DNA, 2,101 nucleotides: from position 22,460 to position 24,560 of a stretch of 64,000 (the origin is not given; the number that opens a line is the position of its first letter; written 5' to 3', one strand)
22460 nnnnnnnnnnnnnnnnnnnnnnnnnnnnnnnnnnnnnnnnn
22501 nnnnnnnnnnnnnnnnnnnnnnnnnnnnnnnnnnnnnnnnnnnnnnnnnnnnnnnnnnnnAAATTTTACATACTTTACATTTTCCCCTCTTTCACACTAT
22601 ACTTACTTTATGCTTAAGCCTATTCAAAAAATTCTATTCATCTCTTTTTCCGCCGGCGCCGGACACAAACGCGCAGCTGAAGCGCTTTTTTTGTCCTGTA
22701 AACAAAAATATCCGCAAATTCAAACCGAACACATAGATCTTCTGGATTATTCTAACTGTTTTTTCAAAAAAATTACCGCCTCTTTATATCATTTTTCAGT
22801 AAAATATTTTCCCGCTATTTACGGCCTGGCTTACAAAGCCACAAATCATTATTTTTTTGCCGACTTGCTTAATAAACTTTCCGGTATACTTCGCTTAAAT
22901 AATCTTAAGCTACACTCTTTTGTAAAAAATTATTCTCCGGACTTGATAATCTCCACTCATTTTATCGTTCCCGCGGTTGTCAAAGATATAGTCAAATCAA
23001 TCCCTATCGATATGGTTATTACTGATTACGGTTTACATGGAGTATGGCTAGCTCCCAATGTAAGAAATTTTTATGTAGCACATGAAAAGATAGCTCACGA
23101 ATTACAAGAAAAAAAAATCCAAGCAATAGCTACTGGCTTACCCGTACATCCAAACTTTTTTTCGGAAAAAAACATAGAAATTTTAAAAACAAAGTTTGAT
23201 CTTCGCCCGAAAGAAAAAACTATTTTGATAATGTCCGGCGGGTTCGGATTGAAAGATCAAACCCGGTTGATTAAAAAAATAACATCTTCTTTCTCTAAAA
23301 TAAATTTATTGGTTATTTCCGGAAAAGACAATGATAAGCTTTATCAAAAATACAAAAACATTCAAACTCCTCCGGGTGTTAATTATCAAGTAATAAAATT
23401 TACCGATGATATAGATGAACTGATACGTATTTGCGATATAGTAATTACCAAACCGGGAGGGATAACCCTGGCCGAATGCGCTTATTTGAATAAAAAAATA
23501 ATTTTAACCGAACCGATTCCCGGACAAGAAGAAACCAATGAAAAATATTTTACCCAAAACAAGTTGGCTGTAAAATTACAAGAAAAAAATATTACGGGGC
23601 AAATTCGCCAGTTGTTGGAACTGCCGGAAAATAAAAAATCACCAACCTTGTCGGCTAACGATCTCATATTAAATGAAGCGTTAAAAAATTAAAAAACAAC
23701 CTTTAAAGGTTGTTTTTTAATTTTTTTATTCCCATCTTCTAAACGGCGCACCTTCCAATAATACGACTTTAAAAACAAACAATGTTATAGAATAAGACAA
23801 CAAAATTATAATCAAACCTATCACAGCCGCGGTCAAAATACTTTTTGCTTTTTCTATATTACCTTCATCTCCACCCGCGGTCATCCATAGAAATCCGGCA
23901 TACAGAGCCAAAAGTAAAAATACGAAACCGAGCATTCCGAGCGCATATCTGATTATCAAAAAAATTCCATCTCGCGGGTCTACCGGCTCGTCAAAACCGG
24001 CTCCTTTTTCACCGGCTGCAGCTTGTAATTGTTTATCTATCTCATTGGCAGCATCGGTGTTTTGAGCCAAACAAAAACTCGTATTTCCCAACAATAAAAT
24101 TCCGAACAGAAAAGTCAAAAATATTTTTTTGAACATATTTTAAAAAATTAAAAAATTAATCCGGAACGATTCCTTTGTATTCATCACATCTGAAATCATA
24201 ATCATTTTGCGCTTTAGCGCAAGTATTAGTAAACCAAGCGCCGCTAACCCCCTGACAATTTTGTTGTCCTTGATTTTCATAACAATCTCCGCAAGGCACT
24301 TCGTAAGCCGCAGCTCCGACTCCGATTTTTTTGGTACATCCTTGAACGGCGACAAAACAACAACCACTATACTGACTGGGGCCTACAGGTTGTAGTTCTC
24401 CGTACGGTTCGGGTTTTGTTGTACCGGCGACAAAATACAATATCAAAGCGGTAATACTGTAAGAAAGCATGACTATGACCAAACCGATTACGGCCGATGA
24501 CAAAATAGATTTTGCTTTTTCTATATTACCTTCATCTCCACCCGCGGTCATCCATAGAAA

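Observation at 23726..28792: Tandem array of 11 diversified VirB2/TrbC-like pilin-family genes, several with cysteine-rich C-terminal tails (plus a 12th paralog at 21301-21804)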

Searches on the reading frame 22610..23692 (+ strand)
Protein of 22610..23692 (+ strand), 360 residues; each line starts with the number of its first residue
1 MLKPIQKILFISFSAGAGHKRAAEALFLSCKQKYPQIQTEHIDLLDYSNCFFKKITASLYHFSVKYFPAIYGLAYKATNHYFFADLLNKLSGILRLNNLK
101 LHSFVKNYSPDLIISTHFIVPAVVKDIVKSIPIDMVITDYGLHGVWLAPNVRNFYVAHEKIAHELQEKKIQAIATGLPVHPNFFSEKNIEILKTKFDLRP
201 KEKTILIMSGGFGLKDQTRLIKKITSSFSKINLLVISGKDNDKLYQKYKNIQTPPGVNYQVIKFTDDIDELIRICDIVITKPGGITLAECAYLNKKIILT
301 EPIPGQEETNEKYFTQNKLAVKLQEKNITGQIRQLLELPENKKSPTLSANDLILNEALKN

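Call 4: search_protein_families(library=pfam, proteins=[window:22610-23692:+], max_evalue=1)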
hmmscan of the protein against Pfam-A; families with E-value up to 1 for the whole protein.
window:22610-23692:+ (360 aa): 3 families
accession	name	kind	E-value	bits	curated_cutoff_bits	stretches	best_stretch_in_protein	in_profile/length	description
PF06925.17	MGDG_synth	-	2.6e-23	83.4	25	1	19-179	1-169/169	Monogalactosyldiacylglycerol (MGDG) synthase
PF04101.22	Glyco_tran_28_C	-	5.1e-11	43.3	22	1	204-344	1-146/166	Glycosyltransferase family 28 C-terminal domain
PF00534.26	Glycos_transf_1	-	5.4e-11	42.8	26.4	1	199-343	11-163/172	Glycosyl transferases group 1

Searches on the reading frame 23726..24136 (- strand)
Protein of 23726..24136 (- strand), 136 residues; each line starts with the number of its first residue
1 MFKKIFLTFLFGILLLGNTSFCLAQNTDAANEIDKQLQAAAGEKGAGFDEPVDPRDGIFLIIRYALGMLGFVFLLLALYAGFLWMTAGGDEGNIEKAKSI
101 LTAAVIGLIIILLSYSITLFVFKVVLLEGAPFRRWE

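Call 3: search_protein_families(library=pfam, proteins=[window:23726-24136:-], max_evalue=1)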
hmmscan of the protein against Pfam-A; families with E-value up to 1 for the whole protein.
window:23726-24136:- (136 aa): 1 family
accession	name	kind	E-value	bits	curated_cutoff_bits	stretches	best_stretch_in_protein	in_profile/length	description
PF18895.5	T4SS_pilin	-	5.6e-07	30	26.6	1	62-117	12-67/71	Type IV secretion system pilin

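Call 24: find_related_loci(query=A2, collection=genome_contigs, flank=10000)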
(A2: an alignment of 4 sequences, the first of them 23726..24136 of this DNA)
Query A2 (136 aa) in genome_contigs; peptide patterns used: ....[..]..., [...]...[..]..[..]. (x = any residue, [..] = any of these).
598 stretches matched a pattern (row limit reached: there are more); 543 encode a relative of the query (tblastn E <= 1e-3); the best 80 are kept; 80 distinct loci.
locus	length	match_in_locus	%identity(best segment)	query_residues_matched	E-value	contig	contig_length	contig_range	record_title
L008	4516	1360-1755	86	5-136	2e-73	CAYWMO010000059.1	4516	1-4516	MAG TPA_asm: uncultured Gammaproteobacteria bacterium isolate SRP220891_co4_455 genome assembly, contig: NODE_35708_leng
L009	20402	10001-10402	72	1-135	3e-52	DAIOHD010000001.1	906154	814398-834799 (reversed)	MAG TPA_asm: Candidatus Magasanikbacteria bacterium isolate CTOTU29494 NODE_1_length_906154_cov_15.402158, whole genome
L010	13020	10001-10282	55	31-124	3e-31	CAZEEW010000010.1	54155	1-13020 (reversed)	MAG TPA_asm: uncultured Gammaproteobacteria bacterium isolate SRP093185_co1_62 genome assembly, contig: NODE_230_length_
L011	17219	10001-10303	54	24-124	1e-30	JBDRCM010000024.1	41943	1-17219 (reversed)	MAG: bacterium isolate MEGAHIT-group-1.185 k141_13634530, whole genome shotgun sequence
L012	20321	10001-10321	50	23-129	1e-30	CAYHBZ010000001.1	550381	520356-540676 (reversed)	MAG TPA_asm: uncultured Gammaproteobacteria bacterium isolate ERP119702_co3_79 genome assembly, contig: NODE_1_length_55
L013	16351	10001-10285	59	32-126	2e-30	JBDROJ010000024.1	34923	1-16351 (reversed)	MAG: bacterium isolate MEGAHIT-group-1.947 k141_435506, whole genome shotgun sequence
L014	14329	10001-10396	46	2-135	1e-29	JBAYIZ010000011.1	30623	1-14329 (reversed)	MAG: Candidatus Magasanikiibacteriota bacterium isolate SO_2016_GW1_43 scaffold02698_OW334_2016, whole genome shotgun se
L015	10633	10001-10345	53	1-121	4e-29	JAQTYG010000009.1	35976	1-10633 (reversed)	MAG: Patescibacteria group bacterium isolate STC_31 NODE_2337_length_35976_cov_17.927780_Sandtown_C, whole genome shotgu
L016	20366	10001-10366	50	4-126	3e-29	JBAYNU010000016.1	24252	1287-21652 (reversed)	MAG: Candidatus Magasanikiibacteriota bacterium isolate SO_2016_LW1_72 scaffold01844_LW64-88_2016, whole genome shotgun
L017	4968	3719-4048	49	20-131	7e-29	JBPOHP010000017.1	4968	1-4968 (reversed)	MAG: Candidatus Magasanikiibacteriota bacterium isolate MAG_113 c_000000367258, whole genome shotgun sequence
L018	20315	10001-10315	55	24-132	3e-28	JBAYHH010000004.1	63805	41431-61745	MAG: Candidatus Magasanikiibacteriota bacterium isolate SO_2016_GW1_145 scaffold00952_OW334_2016, whole genome shotgun s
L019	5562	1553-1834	55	28-121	4e-28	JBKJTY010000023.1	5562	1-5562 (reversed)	MAG: Candidatus Magasanikiibacteriota bacterium isolate ant_bin.642 S1Ck117_1162486_flag_1_multi_11.0000_len_5562, whole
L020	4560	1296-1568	59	31-123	4e-28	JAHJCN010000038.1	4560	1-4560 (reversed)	MAG: Patescibacteria group bacterium isolate Modern_marine.mb.308 Modern_marine.mb.308_k141_804178, whole genome shotgun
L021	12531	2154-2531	44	1-126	2e-27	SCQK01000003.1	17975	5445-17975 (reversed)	MAG: Patescibacteria group bacterium isolate DP16D_bin.9 DP16D_bin.9-24896, whole genome shotgun sequence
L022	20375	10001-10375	48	4-126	5e-27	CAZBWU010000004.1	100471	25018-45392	MAG TPA_asm: uncultured Gammaproteobacteria bacterium isolate SRP219642_co6_52 genome assembly, contig: NODE_89_length_1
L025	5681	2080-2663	48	10-125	3e-25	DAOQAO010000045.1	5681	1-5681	MAG TPA_asm: bacterium isolate AMR_MDS_1260 NODE_17744_length_5681_cov_3.651973, whole genome shotgun sequence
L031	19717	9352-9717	43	1-124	2e-24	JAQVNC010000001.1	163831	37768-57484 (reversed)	MAG: Patescibacteria group bacterium isolate STF1_148 NODE_91_length_163831_cov_6.211113_Sandtown_F1, whole genome shotg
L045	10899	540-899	43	1-121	8e-22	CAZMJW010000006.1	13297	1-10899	MAG TPA_asm: uncultured Gammaproteobacteria bacterium isolate binchicken_co39_573 genome assembly, contig: NODE_11186_le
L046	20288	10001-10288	50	29-125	1e-21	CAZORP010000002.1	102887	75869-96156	MAG TPA_asm: uncultured Gammaproteobacteria bacterium isolate SRP342105_co3_223 genome assembly, contig: NODE_91_length_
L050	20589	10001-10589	41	1-123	2e-21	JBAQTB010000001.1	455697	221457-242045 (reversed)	MAG: Patescibacteria group bacterium isolate MFD03292_ilm_asm_bin19 k127_12807, whole genome shotgun sequence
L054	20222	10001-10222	58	53-126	2e-21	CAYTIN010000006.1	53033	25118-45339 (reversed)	MAG TPA_asm: uncultured Gammaproteobacteria bacterium isolate SRP278252_co2_11 genome assembly, contig: NODE_1032_length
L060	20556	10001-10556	38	1-131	5e-21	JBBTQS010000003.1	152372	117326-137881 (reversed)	MAG: Patescibacteria group bacterium isolate H41-bin251_1 H41_bin251_1_000000000003, whole genome shotgun sequence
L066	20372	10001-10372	40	1-123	6e-21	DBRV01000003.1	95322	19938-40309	MAG TPA_asm: Candidatus Falkowbacteria bacterium UBA1359 UBA1359_contig_711, whole genome shotgun sequence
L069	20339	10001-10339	42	2-122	8e-21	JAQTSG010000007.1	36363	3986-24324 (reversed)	MAG: Patescibacteria group bacterium isolate STB_181 NODE_2408_length_36363_cov_3.250028_Sandtown_B, whole genome shotgu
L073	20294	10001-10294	44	23-121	1e-20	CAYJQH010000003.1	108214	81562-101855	MAG TPA_asm: uncultured Gammaproteobacteria bacterium isolate ERP125453_co1_14 genome assembly, contig: NODE_81_length_1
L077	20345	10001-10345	45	9-121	2e-20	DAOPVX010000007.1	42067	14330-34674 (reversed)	MAG TPA_asm: bacterium isolate AMR_MDS_1381 NODE_861_length_42067_cov_84.542321, whole genome shotgun sequence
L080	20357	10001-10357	42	1-126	2e-20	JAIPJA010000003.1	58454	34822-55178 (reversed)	MAG: Candidatus Paceibacterota bacterium isolate Tobar13m-G48 Tobar13m-C713, whole genome shotgun sequence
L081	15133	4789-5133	43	1-121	3e-20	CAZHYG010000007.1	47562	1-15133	MAG TPA_asm: uncultured Gammaproteobacteria bacterium isolate SRP135725_co1_18 genome assembly, contig: NODE_611_length_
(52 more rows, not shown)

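Call 41: search_solved_structures(query=A1, max_evalue=10, show_alignments=3)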
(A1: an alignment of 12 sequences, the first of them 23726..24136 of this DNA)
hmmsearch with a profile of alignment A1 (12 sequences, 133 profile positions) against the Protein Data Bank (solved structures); distinct sequences matched with E-value up to 10: 0.

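Call 43: search_protein_families(library=pfam, proteins=[L054:9830-20221:+, L045:540-3269:+], max_evalue=0.01)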
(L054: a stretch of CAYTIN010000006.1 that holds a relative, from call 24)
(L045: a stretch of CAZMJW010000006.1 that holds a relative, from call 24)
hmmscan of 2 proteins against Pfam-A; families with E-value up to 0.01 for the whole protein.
L054:9830-20221:+ (3464 aa): 7 families
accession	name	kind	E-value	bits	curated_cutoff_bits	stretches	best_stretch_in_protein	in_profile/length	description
PF01833.30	TIG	-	4.3e-19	68.7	20.9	3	443-526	1-77/84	IPT/TIG domain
PF13205.12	Big_5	-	2.1e-16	61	23.6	2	1780-1907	11-105/105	Bacterial Ig-like domain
PF18895.5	T4SS_pilin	-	3.7e-08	33.8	26.6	1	62-126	8-71/71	Type IV secretion system pilin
PF13620.12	CarboxypepD_reg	-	7.1e-08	33.1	32.3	1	3129-3189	1-57/82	Carboxypeptidase regulatory-like domain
PF13948.11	DUF4215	-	2.7e-05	24.8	27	1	1550-1578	19-46/47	Domain of unknown function (DUF4215)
PF17957.7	Big_7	-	0.0021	19.1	24.1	1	289-360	1-66/70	Bacterial Ig domain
PF13715.12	CarbopepD_reg_2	-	0.0072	16.8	32.2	0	3130-3188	1-52/88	CarboxypepD_reg-like domain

L045:540-3269:+ (909 aa): 2 families
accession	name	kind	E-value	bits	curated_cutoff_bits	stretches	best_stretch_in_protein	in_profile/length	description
PF13205.12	Big_5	-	5.5e-16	59.6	23.6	2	158-190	6-38/105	Bacterial Ig-like domain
PF18895.5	T4SS_pilin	-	4.1e-11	43.2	26.6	1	68-120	20-71/71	Type IV secretion system pilin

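Call 61: search_protein_families(library=ncbifam, proteins=[window:23726-24136:-], max_evalue=0.01)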
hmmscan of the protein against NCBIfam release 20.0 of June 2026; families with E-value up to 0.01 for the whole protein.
window:23726-24136:- (136 aa): 1 family
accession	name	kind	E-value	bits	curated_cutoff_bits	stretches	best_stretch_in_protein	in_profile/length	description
NF045849.1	ICE_MMCAP2_0565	equivalog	1.4e-05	24.7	40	1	57-124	12-79/80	Mbov_0395 family pilin-like conjugal transfer protein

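Call 72: search_protein_families(library=phrogs, proteins=[window:23726-24136:-], max_evalue=0.01)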
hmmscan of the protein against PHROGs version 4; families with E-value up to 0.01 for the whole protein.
window:23726-24136:- (136 aa): 0 families

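Call 77: search_protein_families(library=pfam, proteins=[L081:909-2345:+, L031:4806-7793:-, L025:3415-4791:+, L077:16862-18283:-, L031:3582-4751:+, L080:5574-7145:-, L060:19121-20155:-, L069:4237-5415:+, L066:12447-13481:+, L077:2852-4084:+], max_evalue=0.001)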
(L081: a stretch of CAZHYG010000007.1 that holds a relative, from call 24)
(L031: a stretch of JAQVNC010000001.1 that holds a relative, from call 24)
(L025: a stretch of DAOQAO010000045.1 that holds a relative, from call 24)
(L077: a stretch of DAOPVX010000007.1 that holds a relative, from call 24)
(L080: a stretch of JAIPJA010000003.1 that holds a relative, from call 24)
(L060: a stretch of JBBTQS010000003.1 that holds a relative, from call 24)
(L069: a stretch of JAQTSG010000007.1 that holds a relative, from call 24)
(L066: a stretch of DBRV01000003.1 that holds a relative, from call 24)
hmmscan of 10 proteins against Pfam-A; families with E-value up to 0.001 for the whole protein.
L081:909-2345:+ (478 aa): 4 families
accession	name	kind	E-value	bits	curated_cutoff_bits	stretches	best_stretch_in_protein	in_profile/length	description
PF13393.11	tRNA-synt_His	-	2.2e-39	135.9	25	1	49-355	1-306/308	Histidyl-tRNA synthetase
PF00587.30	tRNA-synt_2b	-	9e-15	55.6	29.3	1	107-299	1-110/179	tRNA synthetase class II core domain (G, H, P, S and T)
PF03129.25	HGTP_anticodon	-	8e-13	48.8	21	1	385-467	8-93/94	Anticodon binding domain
PF01409.25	tRNA-synt_2d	-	0.00024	21.1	19.8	0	110-203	72-162/246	tRNA synthetases class II core domain (F)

L031:4806-7793:- (995 aa): 3 families
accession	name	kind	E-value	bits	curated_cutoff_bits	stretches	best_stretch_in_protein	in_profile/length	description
PF00912.28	Transgly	-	2.7e-62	209.8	27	1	123-296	4-177/178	Transglycosylase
PF00905.27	Transpeptidase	-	4.8e-21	75.7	22.1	1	389-665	5-298/299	Penicillin binding protein transpeptidase domain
PF17957.7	Big_7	-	1.8e-17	64.2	24.1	1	788-856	1-70/70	Bacterial Ig domain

L025:3415-4791:+ (458 aa): 5 families
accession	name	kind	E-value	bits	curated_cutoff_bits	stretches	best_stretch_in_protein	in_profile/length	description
PF08529.16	NusA_N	-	6.8e-30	104.2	23.8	2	19-126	1-94/119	NusA N-terminal domain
PF13184.12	KH_5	-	4.3e-28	97.7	27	1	298-365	1-68/69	NusA-like KH domain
PF07650.23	KH_2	-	0.00028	21.1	22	0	348-394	2-48/78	KH domain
PF23095.1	KH_NusA_C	-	0.00033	21.1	34.2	0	373-411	1-37/59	Transcription termination/antitermination protein NusA, KH domain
PF00013.35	KH_1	-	0.00097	19.3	21.5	0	316-347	11-40/66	KH domain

L077:16862-18283:- (473 aa): 8 families
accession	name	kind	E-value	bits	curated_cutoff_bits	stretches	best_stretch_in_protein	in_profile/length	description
PF00308.24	Bac_DnaA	-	3.6e-65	219.5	23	1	136-294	1-161/162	Bacterial DnaA ATPAse domain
PF08299.17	Bac_DnaA_C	-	8.7e-27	93.4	31.5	1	380-448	1-69/69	Bacterial dnaA protein helix-turn-helix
PF01695.23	IstB_IS21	-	1.2e-11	45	24.1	1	172-273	95-195/238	IstB-like ATP binding protein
PF11638.13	DnaA_N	-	1.7e-10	40.9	24.6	1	8-69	2-64/65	DnaA N-terminal domain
PF00004.35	AAA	-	5.2e-07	30.6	21.2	1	173-281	2-119/131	ATPase family associated with various cellular activities (AAA)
PF01637.24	ATPase_2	-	9.7e-06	26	33.2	1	167-270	18-116/225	ATPase domain predominantly from Archaea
PF13401.12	AAA_22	-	6.8e-05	23.6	27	0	170-209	6-45/130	AAA domain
PF13173.12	AAA_14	-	0.00034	21.1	27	1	170-279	3-106/129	AAA domain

L031:3582-4751:+ (389 aa): 3 families
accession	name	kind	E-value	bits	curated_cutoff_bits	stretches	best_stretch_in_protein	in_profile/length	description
PF02767.21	DNA_pol3_beta_2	-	6.6e-29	101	27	1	138-258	4-116/116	DNA polymerase III beta subunit, central domain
PF00712.24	DNA_pol3_beta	-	2.6e-23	82.9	24.4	2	23-126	15-120/120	DNA polymerase III beta subunit, N-terminal domain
PF02768.20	DNA_pol3_beta_3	-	1.4e-20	73.8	27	1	261-386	2-119/121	DNA polymerase III beta subunit, C-terminal domain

L080:5574-7145:- (523 aa): 4 families
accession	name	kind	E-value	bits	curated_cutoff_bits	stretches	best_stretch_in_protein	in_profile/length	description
PF13328.12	HD_4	-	2.9e-48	164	27.2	1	32-181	1-156/156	HD domain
PF04607.23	RelA_SpoT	-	2e-43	147.7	27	1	243-351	2-111/113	Region found in RelA / SpoT proteins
PF02824.27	TGS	-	5.5e-20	71.6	22.2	1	392-451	1-60/60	TGS domain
PF01966.28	HD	-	3.7e-08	34.1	22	1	51-148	1-115/116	HD domain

L060:19121-20155:- (344 aa): 3 families
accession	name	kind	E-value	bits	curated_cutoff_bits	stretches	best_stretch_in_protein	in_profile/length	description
PF00535.33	Glycos_transf_2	-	7.5e-31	107.8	23.3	1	53-169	1-119/168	Glycosyl transferase family 2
PF13641.12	Glyco_tranf_2_3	-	3.5e-17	63.6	27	1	51-240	2-212/230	Glycosyltransferase like family 2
PF10111.15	Glyco_tranf_2_2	-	1.8e-13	51.1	27.3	1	53-151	1-104/276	Glycosyltransferase like family 2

L069:4237-5415:+ (392 aa): 1 family
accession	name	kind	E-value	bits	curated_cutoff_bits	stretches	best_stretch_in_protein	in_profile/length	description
PF02547.20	Queuosine_synth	-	1.8e-128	428.7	25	1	3-391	1-322/322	Queuosine biosynthesis protein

L066:12447-13481:+ (344 aa): 1 family
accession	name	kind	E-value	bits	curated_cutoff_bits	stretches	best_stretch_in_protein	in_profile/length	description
PF21694.2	DNA_pol3_delta_C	-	8.7e-11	42.3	27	1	223-340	2-119/121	DNA polymerase III delta subunit, C-terminal domain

L077:2852-4084:+ (410 aa): 1 family
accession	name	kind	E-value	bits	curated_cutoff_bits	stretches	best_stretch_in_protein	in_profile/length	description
PF00232.24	Glyco_hydro_1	-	6.9e-91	305.4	22.6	2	27-249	3-235/453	Glycosyl hydrolase family 1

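Call 79: search_protein_families(library=pfam, proteins=[L066:19007-20371:+, L066:17114-17881:+, L066:17890-18873:+, L073:19392-20294:+, L046:94-2292:+, L050:12982-15132:+, L073:12140-14230:+, L077:13145-14461:+, L077:19228-19974:+, L031:12207-13886:-], max_evalue=0.001)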
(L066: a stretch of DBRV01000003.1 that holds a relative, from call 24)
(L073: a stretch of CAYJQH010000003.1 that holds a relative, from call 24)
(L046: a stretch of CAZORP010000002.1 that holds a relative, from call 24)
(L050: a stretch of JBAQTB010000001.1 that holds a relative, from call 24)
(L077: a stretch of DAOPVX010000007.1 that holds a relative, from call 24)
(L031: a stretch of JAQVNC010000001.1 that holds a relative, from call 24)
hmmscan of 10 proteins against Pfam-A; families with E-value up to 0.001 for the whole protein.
L066:19007-20371:+ (455 aa): 11 families
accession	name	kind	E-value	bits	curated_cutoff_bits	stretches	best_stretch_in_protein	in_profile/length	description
PF00009.33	GTP_EFTU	-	1.1e-38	133.2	26.5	1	166-323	5-183/188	Elongation factor Tu GTP binding domain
PF22042.2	EF-G_D2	-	2e-23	82.7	27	1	340-418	1-81/84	Elongation factor G domain 2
PF01926.29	MMR_HSR1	-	4.3e-13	49.8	21.9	1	167-272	2-113/113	50S ribosome-binding GTPase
PF04760.21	IF2_N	-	1.1e-11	44.7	25.3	1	84-131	4-52/53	Translation initiation factor IF-2, N-terminal region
PF09439.16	SRPRB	-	2.8e-06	27.3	25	1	165-295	4-142/178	Signal recognition particle receptor beta subunit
PF02421.24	FeoB_N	-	5.1e-06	26.5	27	1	167-321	3-155/156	Ferrous iron transport protein B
PF00071.28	Ras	-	5.4e-05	23.3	21.6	1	167-322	2-156/162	Ras family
PF00025.27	Arf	-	0.00013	21.9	22.3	1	167-322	17-170/174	ADP-ribosylation factor family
PF03308.22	MeaB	-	0.0002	20.9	23.1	1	232-325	144-234/273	Methylmalonyl Co-A mutase-associated GTPase MeaB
PF08477.19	Roc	-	0.00047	20.8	27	1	167-274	2-119/119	Ras of Complex, Roc, domain of DAPkinase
PF00350.29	Dynamin_N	-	0.00081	19.9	27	0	167-201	1-35/168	Dynamin family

L066:17114-17881:+ (255 aa): 1 family
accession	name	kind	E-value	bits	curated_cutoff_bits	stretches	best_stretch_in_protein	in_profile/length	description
PF02096.25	60KD_IMP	-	3.7e-51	173.8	35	1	45-247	1-161/163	60Kd inner membrane protein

L066:17890-18873:+ (327 aa): 0 families

L073:19392-20294:+ (301 aa): 10 families
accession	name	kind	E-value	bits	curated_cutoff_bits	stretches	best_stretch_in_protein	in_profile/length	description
PF05496.18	RuvB_N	-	6.2e-73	244.2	27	1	28-186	1-159/159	Holliday junction DNA helicase RuvB P-loop domain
PF17864.7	AAA_lid_4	-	1.3e-28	99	27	1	189-262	1-74/74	RuvB AAA lid domain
PF00004.35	AAA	-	3.3e-20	73.3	21.2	1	63-186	1-129/131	ATPase family associated with various cellular activities (AAA)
PF07728.20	AAA_5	-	1.9e-10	41.3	22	1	62-180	1-139/139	AAA domain (dynein-related subfamily)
PF05673.19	DUF815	-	8.9e-08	32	23.8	1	31-120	25-116/249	Protein of unknown function (DUF815)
PF05491.19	RuvB_C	-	1.2e-07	32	24.7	1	264-301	2-39/72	RuvB C-terminal winged helix domain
PF13191.12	AAA_16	-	7.2e-06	27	32.6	1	36-97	2-62/167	AAA ATPase domain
PF01078.27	Mg_chelatase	-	0.0001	22.2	20.3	0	33-80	2-42/207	Magnesium chelatase, subunit ChlI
PF00493.29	MCM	-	0.00023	20.8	23.3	0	61-137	58-147/224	MCM P-loop domain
PF20720.3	nSTAND3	-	0.00088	19.4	27.2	0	61-88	18-45/155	Novel STAND NTPase 3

L046:94-2292:+ (732 aa): 0 families

L050:12982-15132:+ (716 aa): 0 families

L073:12140-14230:+ (696 aa): 0 families

L077:13145-14461:+ (438 aa): 4 families
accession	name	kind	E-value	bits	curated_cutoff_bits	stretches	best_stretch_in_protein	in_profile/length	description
PF08529.16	NusA_N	-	1.1e-30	106.7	23.8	1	3-177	1-119/119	NusA N-terminal domain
PF13184.12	KH_5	-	7.6e-27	93.7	27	1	282-349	1-68/69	NusA-like KH domain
PF23095.1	KH_NusA_C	-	5.3e-05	23.6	34.2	1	357-392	1-36/59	Transcription termination/antitermination protein NusA, KH domain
PF07650.23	KH_2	-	0.0009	19.5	22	0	334-378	4-48/78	KH domain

L077:19228-19974:+ (248 aa): 1 family
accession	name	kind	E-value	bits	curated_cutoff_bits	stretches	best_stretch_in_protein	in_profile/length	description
PF02096.25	60KD_IMP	-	5e-51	173.3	35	1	41-240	2-161/163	60Kd inner membrane protein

L031:12207-13886:- (559 aa): 0 families

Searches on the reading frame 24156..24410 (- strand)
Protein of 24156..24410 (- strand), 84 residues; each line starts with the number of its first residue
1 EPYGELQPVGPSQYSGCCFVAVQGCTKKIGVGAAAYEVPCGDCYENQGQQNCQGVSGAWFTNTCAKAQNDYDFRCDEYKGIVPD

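Call 68: predict_structure(alignment_id=A4)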
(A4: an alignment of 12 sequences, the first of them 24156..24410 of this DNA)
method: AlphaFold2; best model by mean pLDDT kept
length: 84 residues; sequences in the alignment: 12
mean_pLDDT: 79.4   pTM: 0.66
mean pLDDT of the five models: 79.4, 78.8, 77.4, 75.9, 75.7
residues with pLDDT >= 90: 30; 70-90: 34; 50-70: 7; < 50: 13
segments of 3 or more residues with pLDDT < 50: 1-12
pLDDT, mean of each block of 10 residues (from residue 1): 42 73 92 92 87 87 88 85 53
secondary structure, 60 per line:
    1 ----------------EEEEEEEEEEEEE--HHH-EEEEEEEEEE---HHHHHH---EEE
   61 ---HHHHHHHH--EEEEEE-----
elements in order: E17-29 E36-45 H49-54 E58-60 H64-71 E74-79
